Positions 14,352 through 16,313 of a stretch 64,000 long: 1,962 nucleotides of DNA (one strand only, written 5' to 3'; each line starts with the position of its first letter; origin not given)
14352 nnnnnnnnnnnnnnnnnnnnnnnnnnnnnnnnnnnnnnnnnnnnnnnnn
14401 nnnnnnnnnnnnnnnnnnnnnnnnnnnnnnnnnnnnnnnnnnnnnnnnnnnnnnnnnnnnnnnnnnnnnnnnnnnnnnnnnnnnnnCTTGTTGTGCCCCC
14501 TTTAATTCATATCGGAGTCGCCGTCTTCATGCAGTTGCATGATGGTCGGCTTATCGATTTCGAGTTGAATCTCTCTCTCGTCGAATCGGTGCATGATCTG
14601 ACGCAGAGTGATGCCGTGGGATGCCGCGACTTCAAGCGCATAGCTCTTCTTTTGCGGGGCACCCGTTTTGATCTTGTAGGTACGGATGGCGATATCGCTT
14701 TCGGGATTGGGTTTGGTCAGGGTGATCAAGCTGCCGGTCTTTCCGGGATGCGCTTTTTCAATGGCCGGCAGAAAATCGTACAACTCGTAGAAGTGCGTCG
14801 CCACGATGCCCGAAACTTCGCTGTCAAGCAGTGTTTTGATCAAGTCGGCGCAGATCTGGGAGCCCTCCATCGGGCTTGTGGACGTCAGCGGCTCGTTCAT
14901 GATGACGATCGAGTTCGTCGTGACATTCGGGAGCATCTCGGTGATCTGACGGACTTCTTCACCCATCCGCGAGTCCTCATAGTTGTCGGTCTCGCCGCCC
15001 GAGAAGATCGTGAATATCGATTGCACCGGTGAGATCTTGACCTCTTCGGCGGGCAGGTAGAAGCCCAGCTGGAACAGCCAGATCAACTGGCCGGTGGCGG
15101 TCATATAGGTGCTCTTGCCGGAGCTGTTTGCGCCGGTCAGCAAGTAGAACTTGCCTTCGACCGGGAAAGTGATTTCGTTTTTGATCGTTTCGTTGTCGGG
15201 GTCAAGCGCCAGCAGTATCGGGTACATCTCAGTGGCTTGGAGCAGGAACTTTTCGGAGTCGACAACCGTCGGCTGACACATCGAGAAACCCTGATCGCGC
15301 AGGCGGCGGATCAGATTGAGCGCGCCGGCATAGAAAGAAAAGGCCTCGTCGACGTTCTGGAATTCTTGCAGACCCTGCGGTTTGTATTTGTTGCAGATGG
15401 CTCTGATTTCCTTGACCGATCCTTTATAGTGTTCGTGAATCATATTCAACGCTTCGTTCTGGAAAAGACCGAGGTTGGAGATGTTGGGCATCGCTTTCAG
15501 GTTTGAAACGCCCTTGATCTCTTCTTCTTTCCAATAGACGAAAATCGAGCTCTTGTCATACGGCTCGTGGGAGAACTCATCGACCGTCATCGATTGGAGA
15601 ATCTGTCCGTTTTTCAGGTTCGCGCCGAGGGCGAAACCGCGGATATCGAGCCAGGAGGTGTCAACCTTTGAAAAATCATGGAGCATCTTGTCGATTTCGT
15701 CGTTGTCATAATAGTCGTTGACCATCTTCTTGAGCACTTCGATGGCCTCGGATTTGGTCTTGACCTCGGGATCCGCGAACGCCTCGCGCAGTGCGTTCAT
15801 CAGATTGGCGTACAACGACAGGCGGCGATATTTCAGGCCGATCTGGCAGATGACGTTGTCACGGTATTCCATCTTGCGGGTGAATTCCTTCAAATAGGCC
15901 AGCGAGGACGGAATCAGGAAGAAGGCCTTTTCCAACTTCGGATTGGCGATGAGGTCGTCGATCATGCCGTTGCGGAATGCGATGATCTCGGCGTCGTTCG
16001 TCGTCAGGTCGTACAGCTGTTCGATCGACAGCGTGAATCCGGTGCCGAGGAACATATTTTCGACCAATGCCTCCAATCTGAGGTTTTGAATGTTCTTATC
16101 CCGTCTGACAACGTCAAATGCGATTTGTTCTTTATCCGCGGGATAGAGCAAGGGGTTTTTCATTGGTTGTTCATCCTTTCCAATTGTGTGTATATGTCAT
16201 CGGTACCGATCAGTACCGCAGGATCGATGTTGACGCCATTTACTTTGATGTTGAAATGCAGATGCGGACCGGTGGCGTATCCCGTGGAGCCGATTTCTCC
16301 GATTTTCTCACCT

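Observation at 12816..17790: Translationally coupled operon: mscL - M23 lipoprotein endopeptidase - two MutS-like clamp/ATPase-only paralogues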

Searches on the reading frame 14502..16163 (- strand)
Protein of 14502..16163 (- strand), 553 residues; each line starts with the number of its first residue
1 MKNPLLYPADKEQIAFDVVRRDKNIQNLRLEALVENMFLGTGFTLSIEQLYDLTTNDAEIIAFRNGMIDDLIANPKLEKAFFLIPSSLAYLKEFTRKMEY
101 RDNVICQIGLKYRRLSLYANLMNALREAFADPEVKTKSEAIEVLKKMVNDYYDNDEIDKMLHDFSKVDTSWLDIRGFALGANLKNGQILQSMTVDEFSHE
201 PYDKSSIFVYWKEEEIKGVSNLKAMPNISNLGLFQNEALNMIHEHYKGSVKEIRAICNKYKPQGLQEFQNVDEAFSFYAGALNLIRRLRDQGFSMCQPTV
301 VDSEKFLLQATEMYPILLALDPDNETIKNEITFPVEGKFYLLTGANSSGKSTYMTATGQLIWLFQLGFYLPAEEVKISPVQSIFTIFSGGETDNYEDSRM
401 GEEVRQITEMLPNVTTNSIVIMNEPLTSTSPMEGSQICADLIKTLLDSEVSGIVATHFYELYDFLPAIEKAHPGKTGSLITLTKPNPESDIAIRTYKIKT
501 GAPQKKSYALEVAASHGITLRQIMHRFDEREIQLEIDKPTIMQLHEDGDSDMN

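Call 3: search_protein_families(library=pfam, proteins=[window:14502-16163:-], max_evalue=0.1)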
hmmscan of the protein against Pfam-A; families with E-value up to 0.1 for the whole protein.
window:14502-16163:- (553 aa): 3 families
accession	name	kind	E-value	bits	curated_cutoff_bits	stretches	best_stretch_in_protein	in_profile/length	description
PF00488.27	MutS_V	-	1e-23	84.7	30.2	1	341-519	2-173/188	MutS domain V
PF13555.12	AAA_29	-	0.0016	18.6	27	1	330-357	16-42/61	P-loop containing region of AAA domain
PF13514.12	AAA_27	-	0.0073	16.3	22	1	330-364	18-53/206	AAA domain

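Call 4: search_protein_families(library=ncbifam, proteins=[window:14502-16163:-], max_evalue=0.1)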
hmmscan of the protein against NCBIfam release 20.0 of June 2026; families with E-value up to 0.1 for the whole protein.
window:14502-16163:- (553 aa): 5 families
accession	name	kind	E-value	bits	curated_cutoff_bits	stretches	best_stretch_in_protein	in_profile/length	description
NF003810.1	PRK05399.1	equivalog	2.4e-24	86.1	480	1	295-519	560-778/793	DNA mismatch repair protein MutS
NF052383.1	ATPase_KamC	equivalog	2.2e-23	82.8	300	1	292-461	263-431/508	lysine 5,6-aminomutase reactivase ATPase KamC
TIGR01070.1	mutS1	equivalog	8.4e-20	70.7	641.7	1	323-535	578-782/840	DNA mismatch repair protein MutS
TIGR01069.2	mutS2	equivalog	3.2e-14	52.3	400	1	296-518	290-499/790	endonuclease MutS2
TIGR04320.1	Surf_Exclu_PgrA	domain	0.012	14.9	70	1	116-196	97-178/360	SEC10/PgrA surface exclusion domain-containing protein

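Call 9: search_protein_families(library=padloc, proteins=[window:14502-16163:-], max_evalue=0.1)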
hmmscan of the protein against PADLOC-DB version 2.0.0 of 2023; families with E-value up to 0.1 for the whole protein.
window:14502-16163:- (553 aa): 4 families
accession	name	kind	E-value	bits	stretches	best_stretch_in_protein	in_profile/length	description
PDLC04135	mad3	-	0.0011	16.6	1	329-357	14-42/374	mads_3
PDLC04140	mad8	-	0.0061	14.1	0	320-354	8-44/314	mads_8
PDLC03878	NsnB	-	0.014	13.2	1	337-356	21-40/345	-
PDLC00512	JetC1|JetC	-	0.023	10.7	1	332-356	37-61/1123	DUF3584 domain; MukB-like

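Call 12: find_homologous_proteins(query=window:14502-16163:-, max_evalue=0.00001)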
Query window:14502-16163:- (553 aa): 25 proteins with E <= 0.00001 among 8000 candidates.
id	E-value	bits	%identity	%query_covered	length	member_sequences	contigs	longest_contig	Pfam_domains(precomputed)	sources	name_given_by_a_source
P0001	0.0e+0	1149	92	100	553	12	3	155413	PF00488.28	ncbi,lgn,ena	-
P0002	0.0e+0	1011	80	100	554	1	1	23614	PF00488.28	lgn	-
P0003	2.2e-289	978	78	100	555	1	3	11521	PF00488.28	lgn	-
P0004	1.7e-288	975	77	100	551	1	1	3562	PF00488.28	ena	-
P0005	1.1e-267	907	72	100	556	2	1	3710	PF00488.28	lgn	-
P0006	9.0e-267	904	71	100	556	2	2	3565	PF00488.28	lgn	-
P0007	7.6e-244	828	65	99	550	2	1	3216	PF00488.28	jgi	-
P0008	2.2e-241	820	64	99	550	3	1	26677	PF00488.28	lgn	-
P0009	2.8e-143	496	43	96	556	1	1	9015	PF00488.28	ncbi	-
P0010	5.6e-69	251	29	98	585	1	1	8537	PF00488.28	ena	-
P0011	4.1e-67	245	30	93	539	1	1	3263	PF00488.28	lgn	-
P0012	6.7e-67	244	29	98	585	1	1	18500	PF00488.28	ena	-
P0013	5.1e-66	241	29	98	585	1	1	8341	PF00488.28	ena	-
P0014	6.7e-53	198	26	94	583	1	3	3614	PF00488.28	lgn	-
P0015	1.6e-52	197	27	97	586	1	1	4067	PF00488.28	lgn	-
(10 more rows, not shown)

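Call 15: find_encoding_contigs(protein=P0001, flank=8000, max_places=3)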
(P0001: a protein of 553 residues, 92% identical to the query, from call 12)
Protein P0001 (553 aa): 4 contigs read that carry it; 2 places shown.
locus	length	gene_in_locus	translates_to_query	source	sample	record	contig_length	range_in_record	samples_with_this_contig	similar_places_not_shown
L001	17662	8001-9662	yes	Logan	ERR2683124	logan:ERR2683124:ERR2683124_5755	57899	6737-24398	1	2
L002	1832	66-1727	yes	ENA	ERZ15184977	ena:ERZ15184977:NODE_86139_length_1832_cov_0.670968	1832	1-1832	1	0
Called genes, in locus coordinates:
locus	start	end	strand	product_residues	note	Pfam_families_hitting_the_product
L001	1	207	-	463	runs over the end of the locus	PF00206:Lyase_1, PF14698:ASL_C2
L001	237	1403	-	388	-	PF00155:Aminotran_1_2, PF00266:Aminotran_5 (weak), PF01041:DegT_DnrJ_EryC1 (weak)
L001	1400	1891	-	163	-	PF13404:HTH_AsnC-type (faint), PF01037:AsnC_trans_reg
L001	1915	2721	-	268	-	PF02811:PHP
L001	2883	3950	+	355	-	PF01208:URO-D (weak)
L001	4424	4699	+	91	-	PF06135:IreB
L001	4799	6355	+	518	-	-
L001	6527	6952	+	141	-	PF01741:MscL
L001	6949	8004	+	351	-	PF01551:Peptidase_M23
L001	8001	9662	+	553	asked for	PF00488:MutS_V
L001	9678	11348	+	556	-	PF00488:MutS_V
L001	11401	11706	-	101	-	-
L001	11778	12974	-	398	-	PF00817:IMS, PF11799:IMS_C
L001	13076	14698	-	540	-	PF16586:DUF5060, PF13204:Apiosidase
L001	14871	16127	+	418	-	PF01408:GFO_IDH_MocA, PF02894:GFO_IDH_MocA_C, PF22725:GFO_IDH_MocA_C3 (faint)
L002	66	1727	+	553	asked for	PF00488:MutS_V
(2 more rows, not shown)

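Call 16: find_encoding_contigs(protein=P0008, flank=8000, max_places=3)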
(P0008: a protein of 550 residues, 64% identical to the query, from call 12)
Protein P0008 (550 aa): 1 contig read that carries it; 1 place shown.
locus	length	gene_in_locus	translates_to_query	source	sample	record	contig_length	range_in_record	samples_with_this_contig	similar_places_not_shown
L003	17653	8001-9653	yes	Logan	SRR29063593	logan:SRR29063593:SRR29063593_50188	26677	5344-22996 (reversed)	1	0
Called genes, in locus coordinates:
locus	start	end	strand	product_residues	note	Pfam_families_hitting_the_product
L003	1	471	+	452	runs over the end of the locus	PF13188:PAS_8, PF00512:HisKA, PF02518:HATPase_c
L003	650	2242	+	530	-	-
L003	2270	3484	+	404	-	PF13810:DUF4185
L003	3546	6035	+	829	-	PF01074:Glyco_hydro_38N, PF03065:Glyco_hydro_57 (faint), PF09261:Alpha-mann_mid, PF07748:Glyco_hydro_38C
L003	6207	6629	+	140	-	PF01741:MscL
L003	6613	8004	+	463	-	PF01551:Peptidase_M23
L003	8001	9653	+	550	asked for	PF00488:MutS_V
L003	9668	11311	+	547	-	PF00488:MutS_V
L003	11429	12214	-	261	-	PF02535:Zip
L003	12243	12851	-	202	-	PF00657:Lipase_GDSL, PF13472:Lipase_GDSL_2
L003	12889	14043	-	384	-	PF01208:URO-D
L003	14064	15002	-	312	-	PF01435:Peptidase_M48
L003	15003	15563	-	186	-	PF04011:LemA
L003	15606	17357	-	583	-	PF00224:PK, PF02887:PK_C, PF00391:PEP-utilizers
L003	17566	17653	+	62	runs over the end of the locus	-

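Call 17: find_encoding_contigs(protein=P0009, flank=8000, max_places=3)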
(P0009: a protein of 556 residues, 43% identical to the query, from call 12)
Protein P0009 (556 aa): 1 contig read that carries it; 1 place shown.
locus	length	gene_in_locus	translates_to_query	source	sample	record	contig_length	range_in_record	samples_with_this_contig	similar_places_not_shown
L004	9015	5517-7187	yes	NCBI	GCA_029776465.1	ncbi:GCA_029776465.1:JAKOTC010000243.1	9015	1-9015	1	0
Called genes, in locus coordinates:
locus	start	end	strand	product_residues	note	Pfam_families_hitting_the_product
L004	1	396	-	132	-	?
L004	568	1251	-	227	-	PF00037:Fer4 (faint), PF12837:Fer4_6 (faint), PF12838:Fer4_7 (weak), PF13187:Fer4_9 (faint), PF13484:Fer4_16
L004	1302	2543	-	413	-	PF02906:Fe_hyd_lg_C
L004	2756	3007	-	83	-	-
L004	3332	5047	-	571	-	PF01266:DAO (faint), PF07992:Pyr_redox_2, PF13450:NAD_binding_8 (faint), PF13738:Pyr_redox_3, PF00070:Pyr_redox, PF02852:Pyr_redox_dim, PF00581:Rhodanese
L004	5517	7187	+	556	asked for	PF00488:MutS_V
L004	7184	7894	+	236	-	-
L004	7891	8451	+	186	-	PF00488:MutS_V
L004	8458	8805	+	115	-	-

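Call 18: find_encoding_contigs(protein=P0012, flank=8000, max_places=3)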
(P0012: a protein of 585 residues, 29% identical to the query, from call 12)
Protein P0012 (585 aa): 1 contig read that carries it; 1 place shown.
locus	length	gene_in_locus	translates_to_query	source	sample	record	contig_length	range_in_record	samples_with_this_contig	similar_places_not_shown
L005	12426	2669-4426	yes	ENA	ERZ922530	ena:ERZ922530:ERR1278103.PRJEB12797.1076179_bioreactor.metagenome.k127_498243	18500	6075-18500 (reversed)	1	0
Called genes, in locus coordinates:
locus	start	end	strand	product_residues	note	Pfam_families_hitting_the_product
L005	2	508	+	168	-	?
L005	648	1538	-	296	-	-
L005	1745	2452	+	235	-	-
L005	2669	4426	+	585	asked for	PF00488:MutS_V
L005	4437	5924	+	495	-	PF00488:MutS_V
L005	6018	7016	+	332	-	-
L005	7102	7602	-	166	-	PF03473:MOSC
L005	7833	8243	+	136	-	PF04138:GtrA_DPMS_TM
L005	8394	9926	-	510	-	-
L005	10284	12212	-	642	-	PF00724:Oxidored_FMN, PF00890:FAD_binding_2, PF07992:Pyr_redox_2, PF12831:FAD_oxidored, PF13450:NAD_binding_8, PF13738:Pyr_redox_3, PF00070:Pyr_redox, PF01266:DAO, +8 more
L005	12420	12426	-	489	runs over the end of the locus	PF13623:SurA_N_2, PF13624:SurA_N_3, PF13616:Rotamase_3, PF00639:Rotamase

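Call 21: search_solved_structures(query=window:14502-16163:-, max_evalue=0.01)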
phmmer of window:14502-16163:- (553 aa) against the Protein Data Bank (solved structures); distinct sequences matched with E-value up to 0.01: 38.
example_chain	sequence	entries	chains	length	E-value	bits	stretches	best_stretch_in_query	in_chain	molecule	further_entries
7ai6_A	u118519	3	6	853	1.8e-16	63.1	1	284-548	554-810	DNA mismatch repair protein MutS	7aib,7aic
6i5f_A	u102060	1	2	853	3.9e-16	61.9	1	286-548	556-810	DNA mismatch repair protein MutS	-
7ai5_A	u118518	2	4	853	4e-16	61.9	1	286-548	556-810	DNA mismatch repair protein MutS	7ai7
3k0s_A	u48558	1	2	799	4e-16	61.9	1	286-528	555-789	DNA mismatch repair protein mutS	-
7ou2_A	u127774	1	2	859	4e-16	61.9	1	286-548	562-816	DNA mismatch repair protein MutS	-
5akb_A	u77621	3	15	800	8.7e-16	60.8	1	284-528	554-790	DNA MISMATCH REPAIR PROTEIN MUTS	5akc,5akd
1ng9_A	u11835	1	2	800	1.4e-15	60.1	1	286-528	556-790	DNA mismatch repair protein MutS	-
1e3m_A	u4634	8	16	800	2e-15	59.6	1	286-528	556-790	DNA MISMATCH REPAIR PROTEIN MUTS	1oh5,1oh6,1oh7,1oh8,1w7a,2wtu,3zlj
1wbd_A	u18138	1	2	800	2e-15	59.6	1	286-528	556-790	DNA MISMATCH REPAIR PROTEIN MUTS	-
1wb9_A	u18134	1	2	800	2e-15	59.6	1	286-528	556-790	DNA MISMATCH REPAIR PROTEIN MUTS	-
1wbb_A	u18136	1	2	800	2e-15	59.6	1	286-528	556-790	DNA MISMATCH REPAIR PROTEIN MUTS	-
7oto_B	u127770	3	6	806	2e-15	59.6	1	286-528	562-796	DNA mismatch repair protein MutS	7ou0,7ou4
5x9w_A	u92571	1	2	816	2.6e-14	55.9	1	337-523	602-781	DNA mismatch repair protein MutS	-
5yk4_A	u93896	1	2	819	2.6e-14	55.9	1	337-523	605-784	DNA mismatch repair protein MutS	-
2o8b_B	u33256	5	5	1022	2.8e-13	52.5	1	280-513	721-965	DNA mismatch repair protein MSH6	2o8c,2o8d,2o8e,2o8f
7vuf_B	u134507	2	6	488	2.4e-12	49.4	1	312-470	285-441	Endonuclease MutS2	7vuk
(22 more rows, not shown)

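Call 25: find_related_loci(query=A1, collection=genome_contigs, flank=8000)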
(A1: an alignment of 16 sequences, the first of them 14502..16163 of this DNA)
Query A1 (553 aa) in genome_contigs; peptide patterns used: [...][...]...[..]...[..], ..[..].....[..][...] (x = any residue, [..] = any of these).
152 stretches matched a pattern; 69 encode a relative of the query (tblastn E <= 1e-3); 68 distinct loci.
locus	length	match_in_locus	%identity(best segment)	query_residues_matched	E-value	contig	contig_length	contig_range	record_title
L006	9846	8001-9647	64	1-549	0e+0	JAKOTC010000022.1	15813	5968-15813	MAG: Bacillota bacterium isolate all_metabat.36_sub k201_269101, whole genome shotgun sequence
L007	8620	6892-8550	92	1-553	0e+0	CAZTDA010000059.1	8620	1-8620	MAG TPA_asm: uncultured Eubacteriales bacterium isolate SRP220891_co1_162 genome assembly, contig: NODE_16020_length_862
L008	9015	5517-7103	43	1-530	1e-151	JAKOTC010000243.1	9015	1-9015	MAG: Bacillota bacterium isolate all_metabat.36_sub k201_1952147, whole genome shotgun sequence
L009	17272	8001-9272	31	112-539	5e-66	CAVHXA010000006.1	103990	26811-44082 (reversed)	Oscillospiraceae bacterium isolate H07634-L1_cleanbin_000001 genome assembly, contig: Spades_H07634-L1_contig_113, whole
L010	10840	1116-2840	28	5-545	6e-65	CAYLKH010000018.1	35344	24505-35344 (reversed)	MAG TPA_asm: uncultured Oscillospiraceae bacterium isolate SRP225648_co1_79 genome assembly, contig: NODE_2360_length_35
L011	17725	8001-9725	28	5-545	1e-64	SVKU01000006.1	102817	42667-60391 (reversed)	MAG: Oscillospiraceae bacterium isolate SIG469 NODE_1164_length_102817_cov_2.133255, whole genome shotgun sequence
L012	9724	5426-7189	28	5-553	2e-61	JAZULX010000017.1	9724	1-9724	MAG: Oscillospiraceae bacterium isolate T1900044899_TS20190365.MAGScoT_cleanbin_000046 SGB_3294_k141_2629913, whole geno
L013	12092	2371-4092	26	5-545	2e-61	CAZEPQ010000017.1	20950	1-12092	MAG TPA_asm: uncultured Oscillospiraceae bacterium isolate SRP315200_co1_945 genome assembly, contig: NODE_4532_length_2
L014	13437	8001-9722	28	3-540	2e-61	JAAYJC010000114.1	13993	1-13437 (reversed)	MAG: Clostridiales bacterium isolate AS10tlH2TH_216 143474_AS10, whole genome shotgun sequence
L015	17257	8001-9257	30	111-534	9e-58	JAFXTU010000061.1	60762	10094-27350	MAG: Oscillospiraceae bacterium isolate RGIG6739 Sheep_Rumen-2__c1552919, whole genome shotgun sequence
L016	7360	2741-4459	26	3-539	1e-57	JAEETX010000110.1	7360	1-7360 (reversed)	MAG: Oscillospiraceae bacterium isolate Tb.RUG.415 NODE_47868_length_7360_cov_3.018111, whole genome shotgun sequence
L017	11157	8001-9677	27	26-545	4e-57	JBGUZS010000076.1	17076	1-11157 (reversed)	MAG: Oscillospiraceae bacterium isolate ruminal_MAG_449 ruminal_MAG_449_contig_0076, whole genome shotgun sequence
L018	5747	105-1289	32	111-518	5e-55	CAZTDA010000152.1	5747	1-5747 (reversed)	MAG TPA_asm: uncultured Eubacteriales bacterium isolate SRP220891_co1_162 genome assembly, contig: NODE_27908_length_574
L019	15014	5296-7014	26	3-539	3e-53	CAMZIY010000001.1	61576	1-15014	MAG TPA_asm: uncultured Clostridia bacterium isolate SRR10912537_bin.2_metaWRAP_v1.3_MAG genome assembly, contig: ERZ142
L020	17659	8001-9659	27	26-539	5e-53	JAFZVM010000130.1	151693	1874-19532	MAG: Oscillospiraceae bacterium isolate RGIG8135 Water_buffalos_Rumen-3__c1623143, whole genome shotgun sequence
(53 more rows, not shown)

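Call 43: predict_structure(alignment_id=A2)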
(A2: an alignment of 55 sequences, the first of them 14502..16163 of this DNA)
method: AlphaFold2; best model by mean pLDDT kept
length: 553 residues; sequences in the alignment: 55
mean_pLDDT: 85.7   pTM: 0.85
mean pLDDT of the five models: 85.7, 84.1, 83.9, 83.1, 82.3
residues with pLDDT >= 90: 302; 70-90: 186; 50-70: 37; < 50: 28
segments of 3 or more residues with pLDDT < 50: 210-228, 391-394, 549-553
pLDDT, mean of each block of 10 residues (from residue 1): 88 83 94 96 94 95 97 96 93 78 85 94 97 95 96 97 93 79 78 80 56 42 44 77 90 95 93 97 97 96 91 96 91 91 85 96 98 97 85 56 86 94 82 88 95 88 89 93 79 84 71 74 84 79 63 39
secondary structure, 60 per line:
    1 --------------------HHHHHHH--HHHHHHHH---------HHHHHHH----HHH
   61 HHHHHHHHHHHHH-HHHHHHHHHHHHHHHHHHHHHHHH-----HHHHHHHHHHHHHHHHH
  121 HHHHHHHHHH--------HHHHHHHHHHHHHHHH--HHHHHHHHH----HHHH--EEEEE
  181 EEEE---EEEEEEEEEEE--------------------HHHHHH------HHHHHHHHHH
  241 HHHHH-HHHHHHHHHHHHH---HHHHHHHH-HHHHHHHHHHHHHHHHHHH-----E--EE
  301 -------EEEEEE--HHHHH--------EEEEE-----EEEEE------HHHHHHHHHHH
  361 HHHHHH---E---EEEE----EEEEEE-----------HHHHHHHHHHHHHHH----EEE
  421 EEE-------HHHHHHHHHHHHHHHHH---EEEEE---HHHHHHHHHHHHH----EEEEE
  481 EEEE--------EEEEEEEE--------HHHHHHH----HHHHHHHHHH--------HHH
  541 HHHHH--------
elements in order: H21-27 H30-37 H47-53 H58-73 H75-98 H104-130 H139-154 H157-165 H170-173 E176-184 E188-198 H219-224 H231-245 H247-259 H263-270 H272-290 E308-313 H316-320 E329-333 E339-343 H350-366 E374-377 E382-387 H399-413 E418-423 H431-447 E451-455 H459-471 E476-484 E493-500 H509-515 H520-529 H538-545

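Call 45: search_protein_representatives(alignment_id=A1)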
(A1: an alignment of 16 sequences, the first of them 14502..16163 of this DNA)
Query: 16 sequences, 546 profile positions. Proteins with E-value up to 0.001 (for the whole library): 26088; up to 1e-10: 12371; up to 1e-30: 1634. The best 150 are listed.
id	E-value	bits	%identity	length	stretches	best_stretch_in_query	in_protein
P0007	3.4e-256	867.4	-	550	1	1-544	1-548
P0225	1.3e-186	637.8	-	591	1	1-543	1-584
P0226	1.1e-185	634.8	-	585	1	1-545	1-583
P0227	7.7e-175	598.9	-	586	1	1-544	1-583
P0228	2.3e-173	594.1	-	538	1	4-542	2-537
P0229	5.3e-167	573.0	-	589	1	1-543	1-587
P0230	8.3e-154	529.5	-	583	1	4-545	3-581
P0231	6.3e-124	430.9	-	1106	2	4-521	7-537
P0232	3.1e-118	412.1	-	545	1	4-533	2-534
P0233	3.9e-111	388.6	-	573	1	3-534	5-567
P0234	5.7e-108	378.2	-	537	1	4-528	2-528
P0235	1.2e-103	363.9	-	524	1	13-515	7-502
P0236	4.9e-103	361.9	-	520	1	16-514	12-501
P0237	1.8e-101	356.8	-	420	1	1-379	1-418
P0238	1.1e-99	350.8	-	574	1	3-537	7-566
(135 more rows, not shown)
